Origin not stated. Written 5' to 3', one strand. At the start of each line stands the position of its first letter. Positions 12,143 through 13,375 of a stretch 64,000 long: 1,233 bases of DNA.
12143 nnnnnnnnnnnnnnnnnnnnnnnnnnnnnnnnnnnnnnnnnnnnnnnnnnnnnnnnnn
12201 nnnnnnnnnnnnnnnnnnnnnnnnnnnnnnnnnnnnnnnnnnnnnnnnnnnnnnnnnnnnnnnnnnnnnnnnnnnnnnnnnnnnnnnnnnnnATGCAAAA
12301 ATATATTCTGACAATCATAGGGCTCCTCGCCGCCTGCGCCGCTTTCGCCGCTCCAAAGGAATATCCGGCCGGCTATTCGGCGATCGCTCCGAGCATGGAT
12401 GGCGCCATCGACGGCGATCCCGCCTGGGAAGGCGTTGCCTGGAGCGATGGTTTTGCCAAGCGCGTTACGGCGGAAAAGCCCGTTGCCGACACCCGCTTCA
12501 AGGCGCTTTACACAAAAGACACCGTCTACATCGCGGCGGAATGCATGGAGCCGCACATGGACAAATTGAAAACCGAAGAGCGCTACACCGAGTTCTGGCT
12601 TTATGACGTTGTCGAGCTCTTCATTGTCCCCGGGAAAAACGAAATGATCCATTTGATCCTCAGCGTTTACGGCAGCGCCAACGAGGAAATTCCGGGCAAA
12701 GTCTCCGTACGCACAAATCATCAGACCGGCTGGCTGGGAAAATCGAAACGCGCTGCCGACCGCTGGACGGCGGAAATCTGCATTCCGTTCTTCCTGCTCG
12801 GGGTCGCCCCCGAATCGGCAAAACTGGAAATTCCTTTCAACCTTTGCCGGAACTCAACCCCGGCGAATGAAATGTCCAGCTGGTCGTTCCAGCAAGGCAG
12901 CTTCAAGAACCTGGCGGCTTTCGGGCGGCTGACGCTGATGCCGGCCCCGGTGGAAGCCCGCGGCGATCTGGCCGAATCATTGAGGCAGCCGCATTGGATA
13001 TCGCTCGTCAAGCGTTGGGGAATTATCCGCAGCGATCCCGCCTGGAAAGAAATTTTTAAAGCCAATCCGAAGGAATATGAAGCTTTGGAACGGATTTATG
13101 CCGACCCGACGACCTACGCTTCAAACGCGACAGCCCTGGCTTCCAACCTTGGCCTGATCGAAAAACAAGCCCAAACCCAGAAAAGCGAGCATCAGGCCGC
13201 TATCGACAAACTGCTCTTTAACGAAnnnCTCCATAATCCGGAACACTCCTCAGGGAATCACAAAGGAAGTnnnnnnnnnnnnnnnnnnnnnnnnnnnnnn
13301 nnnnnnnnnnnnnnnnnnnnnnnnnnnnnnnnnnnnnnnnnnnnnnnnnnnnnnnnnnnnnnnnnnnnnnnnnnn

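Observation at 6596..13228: Tandemly duplicated two-gene cassette: secreted DUF4091/GH123-like enzyme plus a trans-encoded CBM9-like partner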

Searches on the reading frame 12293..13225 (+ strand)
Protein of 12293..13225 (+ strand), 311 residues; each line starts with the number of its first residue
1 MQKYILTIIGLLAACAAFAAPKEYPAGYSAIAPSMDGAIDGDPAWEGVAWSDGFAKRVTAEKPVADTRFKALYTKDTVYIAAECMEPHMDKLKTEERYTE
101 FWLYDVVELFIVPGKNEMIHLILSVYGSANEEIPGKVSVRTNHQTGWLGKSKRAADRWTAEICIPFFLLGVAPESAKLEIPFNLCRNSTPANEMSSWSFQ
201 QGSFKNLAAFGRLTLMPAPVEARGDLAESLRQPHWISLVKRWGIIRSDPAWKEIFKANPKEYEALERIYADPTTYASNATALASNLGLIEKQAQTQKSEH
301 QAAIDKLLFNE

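Call 9: search_protein_families(library=pfam, proteins=[window:12293-13225:+], max_evalue=0.1)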
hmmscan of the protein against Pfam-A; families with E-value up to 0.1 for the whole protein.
window:12293-13225:+ (311 aa): 1 family
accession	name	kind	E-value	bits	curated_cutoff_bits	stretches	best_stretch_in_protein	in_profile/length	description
PF06452.16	CBM9_1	-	8.8e-06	26.2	23.4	1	36-215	2-182/185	Carbohydrate family 9 binding domain-like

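Call 13: search_solved_structures(query=window:12293-13225:+, max_evalue=10, show_alignments=2)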
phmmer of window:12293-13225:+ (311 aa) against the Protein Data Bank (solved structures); distinct sequences matched with E-value up to 10: 6.
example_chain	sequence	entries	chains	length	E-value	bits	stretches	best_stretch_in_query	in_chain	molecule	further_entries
7nwn_AAA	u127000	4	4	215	0.69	12.2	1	32-94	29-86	Beta-xylanase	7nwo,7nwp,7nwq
7adj_A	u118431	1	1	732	1.2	11.4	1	239-283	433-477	Putative immunoglobulin-blocking virulence protein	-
7adk_A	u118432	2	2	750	1.2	11.4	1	239-283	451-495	Putative immunoglobulin-blocking virulence protein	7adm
1htt_A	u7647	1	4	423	1.3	11.3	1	100-166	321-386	HISTIDYL-TRNA SYNTHETASE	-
1kmm_A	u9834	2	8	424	1.3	11.3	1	100-166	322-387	HISTIDYL-TRNA SYNTHETASE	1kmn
2el9_A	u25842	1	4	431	1.3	11.2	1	100-166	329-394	Histidyl-tRNA synthetase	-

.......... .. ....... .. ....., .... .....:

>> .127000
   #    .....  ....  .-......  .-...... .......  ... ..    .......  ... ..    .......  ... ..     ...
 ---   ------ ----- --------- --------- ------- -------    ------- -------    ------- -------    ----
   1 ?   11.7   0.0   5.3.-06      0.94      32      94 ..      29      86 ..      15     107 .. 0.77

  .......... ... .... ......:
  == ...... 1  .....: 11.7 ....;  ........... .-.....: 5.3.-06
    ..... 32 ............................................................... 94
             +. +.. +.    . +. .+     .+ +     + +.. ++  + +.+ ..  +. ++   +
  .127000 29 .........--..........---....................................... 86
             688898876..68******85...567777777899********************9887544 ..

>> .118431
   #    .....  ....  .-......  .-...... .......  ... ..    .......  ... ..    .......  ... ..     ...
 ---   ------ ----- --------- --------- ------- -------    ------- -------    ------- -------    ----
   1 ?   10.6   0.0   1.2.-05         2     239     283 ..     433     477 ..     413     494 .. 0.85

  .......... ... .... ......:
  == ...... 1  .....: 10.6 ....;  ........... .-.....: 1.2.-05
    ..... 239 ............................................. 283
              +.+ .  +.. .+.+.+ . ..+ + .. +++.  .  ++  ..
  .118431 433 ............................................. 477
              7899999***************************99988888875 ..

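Call 18: find_homologous_proteins(query=window:12293-13225:+, max_evalue=0.001)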
Query window:12293-13225:+ (311 aa): 18 proteins with E <= 0.001 among 3045 candidates.
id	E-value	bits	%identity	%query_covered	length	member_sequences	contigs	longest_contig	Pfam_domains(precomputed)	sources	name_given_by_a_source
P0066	4.7e-209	711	100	100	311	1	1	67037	PF06452.17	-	-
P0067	1.0e-158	545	76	99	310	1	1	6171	-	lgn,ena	-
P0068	1.8e-109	384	56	98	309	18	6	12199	PF06452.17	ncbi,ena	-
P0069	9.7e-109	381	54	100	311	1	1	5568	PF06452.17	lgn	-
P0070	2.2e-104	367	54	100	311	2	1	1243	-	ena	-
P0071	1.0e-87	312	46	99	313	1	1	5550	PF06452.17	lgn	-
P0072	1.1e-87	312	50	100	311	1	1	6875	-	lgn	-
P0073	7.4e-84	300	46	100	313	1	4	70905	PF06452.17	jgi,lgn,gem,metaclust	metaclust:\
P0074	2.2e-83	298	45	100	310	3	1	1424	PF06452.17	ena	-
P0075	1.1e-82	296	46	100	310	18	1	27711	PF06452.17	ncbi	-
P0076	2.5e-82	294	47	98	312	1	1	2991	PF06452.17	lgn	-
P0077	9.7e-82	293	47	94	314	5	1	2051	PF06452.17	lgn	-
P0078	2.3e-81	291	46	99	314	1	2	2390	PF06452.17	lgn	-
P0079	1.8e-80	288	45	99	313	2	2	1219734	PF06452.17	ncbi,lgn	-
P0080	4.0e-78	281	45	93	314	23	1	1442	-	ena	-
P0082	2.1e-57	213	40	95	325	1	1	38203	-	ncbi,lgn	-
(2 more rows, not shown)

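Call 47: search_protein_families(library=ncbifam, proteins=[window:12293-13225:+], max_evalue=0.01)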
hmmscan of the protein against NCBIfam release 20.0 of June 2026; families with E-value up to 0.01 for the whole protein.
window:12293-13225:+ (311 aa): 0 families

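Call 48: predict_structure(alignment_id=A2)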
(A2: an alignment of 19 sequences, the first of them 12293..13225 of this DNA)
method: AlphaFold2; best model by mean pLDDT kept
length: 311 residues; sequences in the alignment: 19
mean_pLDDT: 90.9   pTM: 0.86
mean pLDDT of the five models: 90.9, 90.5, 90.3, 90.3, 90.0
residues with pLDDT >= 90: 237; 70-90: 50; 50-70: 21; < 50: 3
segments of 3 or more residues with pLDDT < 50: 16-18
pLDDT, mean of each block of 10 residues (from residue 1): 64 54 96 94 95 89 94 98 94 78 90 95 94 94 94 96 98 96 94 90 88 97 96 95 93 95 97 93 95 90 86 53
secondary structure, 60 per line:
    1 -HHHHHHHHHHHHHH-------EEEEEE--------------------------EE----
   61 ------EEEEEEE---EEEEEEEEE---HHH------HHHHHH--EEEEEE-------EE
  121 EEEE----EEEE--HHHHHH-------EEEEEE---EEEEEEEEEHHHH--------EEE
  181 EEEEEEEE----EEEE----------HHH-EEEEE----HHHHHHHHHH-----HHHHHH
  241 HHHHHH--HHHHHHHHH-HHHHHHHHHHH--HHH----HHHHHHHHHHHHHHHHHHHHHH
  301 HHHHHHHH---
elements in order: H2-15 E23-28 E67-73 E77-85 H98-103 E106-111 E119-124 E129-132 H135-140 E148-153 E157-165 H166-169 E178-188 E193-196 E211-215 H220-229 H235-246 H249-257 H259-269 H279-308

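Call 50: fold_search(model_id=the predicted structure, library=pdb)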
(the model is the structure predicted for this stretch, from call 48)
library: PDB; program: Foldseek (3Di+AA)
matches with E <= 10: 1149; with E <= 0.001: 8
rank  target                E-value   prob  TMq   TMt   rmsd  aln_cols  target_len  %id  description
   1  7nwn                  1.9e-13  1.00  0.49  0.75   3.7       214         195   18  A carbohydrate binding module family 9 (CBM9) from Caldicellulsiruptor kristjanssonii (released 2021-07-07)
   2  7nwo                  8.0e-13  1.00  0.49  0.77   3.5       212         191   18  A carbohydrate binding module family 9 (CBM9) from Caldicellulosiruptor kristjanssonii in complex with glucose (released 2021-07-07)
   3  1i82_A                1.0e-11  1.00  0.47  0.74   4.0       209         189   18  FAMILY 9 CARBOHYDRATE-BINDING MODULE FROM THERMOTOGA MARITIMA XYLANASE 10A WITH CELLOBIOSE (released 2001-06-13)
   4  4jpq_A                1.9e-11  1.00  0.48  0.66   5.2       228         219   15  Crystal structure of a putative carbohydrate-binding protein (BACUNI_03838) from Bacteroides uniformis ATCC 8492 at 2. (released 2013-04-17)
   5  4jpq_B                7.4e-11  1.00  0.48  0.66   5.2       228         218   14  Crystal structure of a putative carbohydrate-binding protein (BACUNI_03838) from Bacteroides uniformis ATCC 8492 at 2. (released 2013-04-17)
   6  2ivf_C                4.9e-07  1.00  0.37  0.51   8.0       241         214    8  Ethylbenzene dehydrogenase from Aromatoleum aromaticum (released 2006-09-14)
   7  7b04_C                2.5e-05  1.00  0.39  0.41  10.8       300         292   10  Structure of Nitrite oxidoreductase (Nxr) from the anammox bacterium Kuenenia stuttgartiensis. (released 2021-07-14)
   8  7b04_O                5.1e-05  1.00  0.36  0.39  10.8       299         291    9  Structure of Nitrite oxidoreductase (Nxr) from the anammox bacterium Kuenenia stuttgartiensis. (released 2021-07-14)
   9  7uww_A                2.7e-03  0.96  0.31  0.17  12.6       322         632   10  Sas6 with alpha-cyclodextrin (released 2023-06-14)
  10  6udj_D                2.9e-03  0.89  0.20  0.39   8.6       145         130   10  HIV-1 bNAb 1-18 in complex with BG505 SOSIP.664 and 10-1074 (released 2020-01-29)
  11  4hji_A                4.4e-03  0.60  0.19  0.31  10.7       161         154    9  Structure of the CooA pilin subunit from enterotoxigenic Escherichia coli (released 2012-12-19)
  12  5w1k_D                5.0e-03  0.91  0.22  0.29   8.1       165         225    9  JUNV GP1 CR1-10 Fab CR1-28 Fab complex (released 2018-05-30)
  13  7uww_B                6.3e-03  0.93  0.30  0.17  12.6       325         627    9  Sas6 with alpha-cyclodextrin (released 2023-06-14)
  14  4hji_B                6.7e-03  0.66  0.21  0.35  11.4       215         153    9  Structure of the CooA pilin subunit from enterotoxigenic Escherichia coli (released 2012-12-19)
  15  4ph8_A                8.0e-03  0.54  0.20  0.34  11.7       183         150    5  Crystal structure of AggA, the major subunit of aggregative adherence fimbriae type I (AAF/I) from the Escherichia col (released 2014-10-01)
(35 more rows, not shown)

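Call 51: search_solved_structures(query=A2, max_evalue=10, show_alignments=4)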
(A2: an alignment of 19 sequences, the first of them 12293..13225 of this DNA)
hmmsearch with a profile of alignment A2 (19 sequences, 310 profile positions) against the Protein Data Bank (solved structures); distinct sequences matched with E-value up to 10: 9.
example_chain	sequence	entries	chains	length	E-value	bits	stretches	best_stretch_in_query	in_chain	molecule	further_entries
7nwn_AAA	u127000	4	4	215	5.8e-07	32.1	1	27-112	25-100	Beta-xylanase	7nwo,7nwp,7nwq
4xa1_A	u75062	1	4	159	0.013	17.8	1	221-299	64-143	Gp7-MYH7(1173-1238)-EB1 chimera protein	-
1i82_A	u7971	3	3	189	0.072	15.4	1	30-117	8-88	ENDO-1,4-BETA-XYLANASE A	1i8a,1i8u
8i7r_a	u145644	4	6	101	0.086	15.1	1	219-306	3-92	Cilia- and flagella-associated protein 141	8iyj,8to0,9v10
9cpc_5L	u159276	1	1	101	0.62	12.3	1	221-306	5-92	Cilia and flagella associated protein 141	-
1xaw_A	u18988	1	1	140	0.67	12.2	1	244-307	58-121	Occludin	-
3g7c_A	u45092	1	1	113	1.6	10.9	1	244-307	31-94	Occludin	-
9r1l_A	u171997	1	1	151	2.2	10.5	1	242-291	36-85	sc-apCC-4-SN38-1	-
9r1n_A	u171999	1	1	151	4.3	9.6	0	247-289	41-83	sc-apCC-4-DPH-2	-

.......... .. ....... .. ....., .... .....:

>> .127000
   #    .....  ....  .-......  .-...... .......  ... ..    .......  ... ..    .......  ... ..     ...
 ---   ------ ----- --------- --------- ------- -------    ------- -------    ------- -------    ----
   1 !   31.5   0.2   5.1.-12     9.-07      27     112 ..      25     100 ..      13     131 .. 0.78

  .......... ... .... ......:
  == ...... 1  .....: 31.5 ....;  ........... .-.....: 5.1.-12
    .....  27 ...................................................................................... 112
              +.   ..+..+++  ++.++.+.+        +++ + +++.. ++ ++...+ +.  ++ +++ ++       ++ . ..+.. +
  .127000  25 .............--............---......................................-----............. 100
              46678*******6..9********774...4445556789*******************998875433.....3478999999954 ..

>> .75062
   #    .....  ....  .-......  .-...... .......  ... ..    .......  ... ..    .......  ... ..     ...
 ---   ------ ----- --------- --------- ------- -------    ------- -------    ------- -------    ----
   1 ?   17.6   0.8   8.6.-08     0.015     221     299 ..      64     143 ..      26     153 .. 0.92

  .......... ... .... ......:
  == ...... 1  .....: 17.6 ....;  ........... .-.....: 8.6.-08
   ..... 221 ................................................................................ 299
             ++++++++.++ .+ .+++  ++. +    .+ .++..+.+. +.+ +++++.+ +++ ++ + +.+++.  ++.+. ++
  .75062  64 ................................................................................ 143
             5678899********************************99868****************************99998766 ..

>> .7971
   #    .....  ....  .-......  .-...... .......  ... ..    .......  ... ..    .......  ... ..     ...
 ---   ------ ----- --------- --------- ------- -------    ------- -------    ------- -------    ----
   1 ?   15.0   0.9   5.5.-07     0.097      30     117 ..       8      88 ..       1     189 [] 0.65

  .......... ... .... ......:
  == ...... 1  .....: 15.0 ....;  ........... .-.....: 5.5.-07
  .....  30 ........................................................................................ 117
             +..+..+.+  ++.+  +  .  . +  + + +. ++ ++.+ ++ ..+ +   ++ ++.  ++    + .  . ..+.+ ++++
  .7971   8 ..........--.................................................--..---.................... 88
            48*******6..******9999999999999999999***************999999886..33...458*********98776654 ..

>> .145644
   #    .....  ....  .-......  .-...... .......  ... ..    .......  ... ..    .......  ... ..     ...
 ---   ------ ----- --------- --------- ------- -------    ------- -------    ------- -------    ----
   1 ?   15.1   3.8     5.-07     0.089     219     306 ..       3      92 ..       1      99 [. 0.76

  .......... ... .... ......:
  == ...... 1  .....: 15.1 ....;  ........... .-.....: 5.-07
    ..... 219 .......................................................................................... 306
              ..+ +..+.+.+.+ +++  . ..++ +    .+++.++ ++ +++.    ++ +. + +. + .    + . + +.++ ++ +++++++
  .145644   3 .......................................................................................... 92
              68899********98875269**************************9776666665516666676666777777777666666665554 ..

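Call 62: find_encoding_contigs(protein=P0082, flank=8000, max_places=2)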
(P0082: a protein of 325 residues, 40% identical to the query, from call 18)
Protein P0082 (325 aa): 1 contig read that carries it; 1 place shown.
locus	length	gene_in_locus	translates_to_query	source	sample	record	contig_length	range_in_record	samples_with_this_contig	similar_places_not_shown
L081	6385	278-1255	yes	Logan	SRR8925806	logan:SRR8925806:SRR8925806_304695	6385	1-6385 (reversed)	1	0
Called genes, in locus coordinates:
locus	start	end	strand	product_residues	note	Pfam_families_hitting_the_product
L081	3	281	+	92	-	?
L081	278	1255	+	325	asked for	-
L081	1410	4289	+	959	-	PF03648:Glyco_hydro_67N, PF16126:DUF4838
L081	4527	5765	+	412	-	PF17389:Bac_rhamnosid6H (weak), PF22422:MGH1-like_GH, PF03200:Glyco_hydro_63, PF01204:Trehalase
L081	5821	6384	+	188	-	?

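Call 64: search_protein_representatives(alignment_id=A2)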
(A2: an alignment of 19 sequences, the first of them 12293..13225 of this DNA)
Query: 19 sequences, 310 profile positions. Proteins with E-value up to 0.001 (for the whole library): 12061; up to 1e-10: 4253; up to 1e-30: 72. The best 150 are listed.
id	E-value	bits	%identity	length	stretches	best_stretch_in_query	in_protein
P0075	7.8e-133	458.8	-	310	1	1-310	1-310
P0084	3.0e-115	401.0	-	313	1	3-310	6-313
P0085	1.9e-96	339.2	-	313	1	6-310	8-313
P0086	7.2e-93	327.5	-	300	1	12-310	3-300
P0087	1.8e-91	322.9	-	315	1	1-310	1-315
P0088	4.2e-86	305.3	-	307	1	10-309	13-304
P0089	1.4e-84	300.2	-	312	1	5-309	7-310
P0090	1.2e-83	297.2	-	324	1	15-308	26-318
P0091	1.6e-81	290.3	-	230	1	4-220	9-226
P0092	6.9e-81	288.1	-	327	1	4-310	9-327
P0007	4.1e-78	279.0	-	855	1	1-255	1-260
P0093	2.3e-74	266.7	-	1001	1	19-283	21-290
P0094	1.4e-72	260.8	-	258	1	1-227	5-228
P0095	5.1e-62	226.1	-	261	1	4-229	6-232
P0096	2.4e-55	204.2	-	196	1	1-151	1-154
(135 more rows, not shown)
